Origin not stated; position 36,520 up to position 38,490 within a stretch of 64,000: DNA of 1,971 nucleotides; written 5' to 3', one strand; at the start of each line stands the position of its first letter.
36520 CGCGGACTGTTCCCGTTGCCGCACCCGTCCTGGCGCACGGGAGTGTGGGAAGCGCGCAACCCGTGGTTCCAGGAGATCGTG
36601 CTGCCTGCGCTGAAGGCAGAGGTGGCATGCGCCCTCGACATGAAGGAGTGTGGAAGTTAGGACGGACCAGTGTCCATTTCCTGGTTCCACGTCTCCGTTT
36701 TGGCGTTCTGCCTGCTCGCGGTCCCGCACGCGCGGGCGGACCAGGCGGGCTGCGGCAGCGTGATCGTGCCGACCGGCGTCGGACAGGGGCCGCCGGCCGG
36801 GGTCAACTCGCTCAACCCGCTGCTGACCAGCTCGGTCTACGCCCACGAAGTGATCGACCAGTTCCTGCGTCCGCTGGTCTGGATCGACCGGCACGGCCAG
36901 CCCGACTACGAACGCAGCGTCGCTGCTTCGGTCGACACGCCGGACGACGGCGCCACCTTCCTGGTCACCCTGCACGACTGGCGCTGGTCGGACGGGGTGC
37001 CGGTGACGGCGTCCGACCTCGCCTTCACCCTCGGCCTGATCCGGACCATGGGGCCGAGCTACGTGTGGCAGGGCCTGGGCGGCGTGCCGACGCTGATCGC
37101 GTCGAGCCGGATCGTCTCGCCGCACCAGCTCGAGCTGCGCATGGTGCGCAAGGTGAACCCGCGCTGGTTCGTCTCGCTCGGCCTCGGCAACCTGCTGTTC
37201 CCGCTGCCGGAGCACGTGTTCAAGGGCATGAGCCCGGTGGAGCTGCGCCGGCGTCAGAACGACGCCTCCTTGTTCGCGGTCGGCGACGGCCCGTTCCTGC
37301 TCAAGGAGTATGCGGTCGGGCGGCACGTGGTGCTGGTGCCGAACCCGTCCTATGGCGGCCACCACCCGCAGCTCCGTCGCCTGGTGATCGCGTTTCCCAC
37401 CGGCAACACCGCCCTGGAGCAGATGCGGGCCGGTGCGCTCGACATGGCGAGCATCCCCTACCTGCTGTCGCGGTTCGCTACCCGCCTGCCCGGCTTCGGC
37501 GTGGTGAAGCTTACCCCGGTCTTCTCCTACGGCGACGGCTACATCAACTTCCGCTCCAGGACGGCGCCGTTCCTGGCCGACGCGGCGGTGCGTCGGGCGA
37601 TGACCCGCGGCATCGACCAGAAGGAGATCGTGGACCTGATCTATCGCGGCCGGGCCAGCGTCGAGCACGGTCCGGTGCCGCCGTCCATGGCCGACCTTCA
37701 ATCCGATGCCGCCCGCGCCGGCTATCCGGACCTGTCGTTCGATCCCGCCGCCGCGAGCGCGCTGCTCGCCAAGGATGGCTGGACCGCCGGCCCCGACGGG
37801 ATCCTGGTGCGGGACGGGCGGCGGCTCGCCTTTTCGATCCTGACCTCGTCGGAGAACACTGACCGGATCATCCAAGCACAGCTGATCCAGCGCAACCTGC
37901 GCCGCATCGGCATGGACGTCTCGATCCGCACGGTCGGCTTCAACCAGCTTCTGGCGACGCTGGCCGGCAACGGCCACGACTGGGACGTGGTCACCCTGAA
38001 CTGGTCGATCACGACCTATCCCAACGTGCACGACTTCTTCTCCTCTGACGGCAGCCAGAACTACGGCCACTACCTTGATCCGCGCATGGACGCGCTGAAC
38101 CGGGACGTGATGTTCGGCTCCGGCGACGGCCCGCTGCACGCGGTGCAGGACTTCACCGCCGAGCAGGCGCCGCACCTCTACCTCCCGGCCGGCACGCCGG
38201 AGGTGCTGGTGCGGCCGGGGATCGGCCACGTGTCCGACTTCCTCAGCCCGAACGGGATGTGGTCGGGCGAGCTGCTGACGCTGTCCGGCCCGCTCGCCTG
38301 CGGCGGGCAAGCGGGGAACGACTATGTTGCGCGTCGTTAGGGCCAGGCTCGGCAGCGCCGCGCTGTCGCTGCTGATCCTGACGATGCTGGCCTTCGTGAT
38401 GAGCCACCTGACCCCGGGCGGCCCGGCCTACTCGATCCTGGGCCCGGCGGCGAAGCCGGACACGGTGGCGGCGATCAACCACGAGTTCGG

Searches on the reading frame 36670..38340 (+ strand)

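Call 34: search_protein_families(library=pfam, proteins=[window:36670-38340:+], max_evalue=0.00001)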
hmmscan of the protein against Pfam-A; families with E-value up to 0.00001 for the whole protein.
window:36670-38340:+ (556 aa): 1 family
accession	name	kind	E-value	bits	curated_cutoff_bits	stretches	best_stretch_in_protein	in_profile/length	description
PF00496.27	SBP_bac_5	-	4.5e-54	184.4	32.4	1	83-461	5-361/368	Bacterial extracellular solute-binding proteins, family 5 Middle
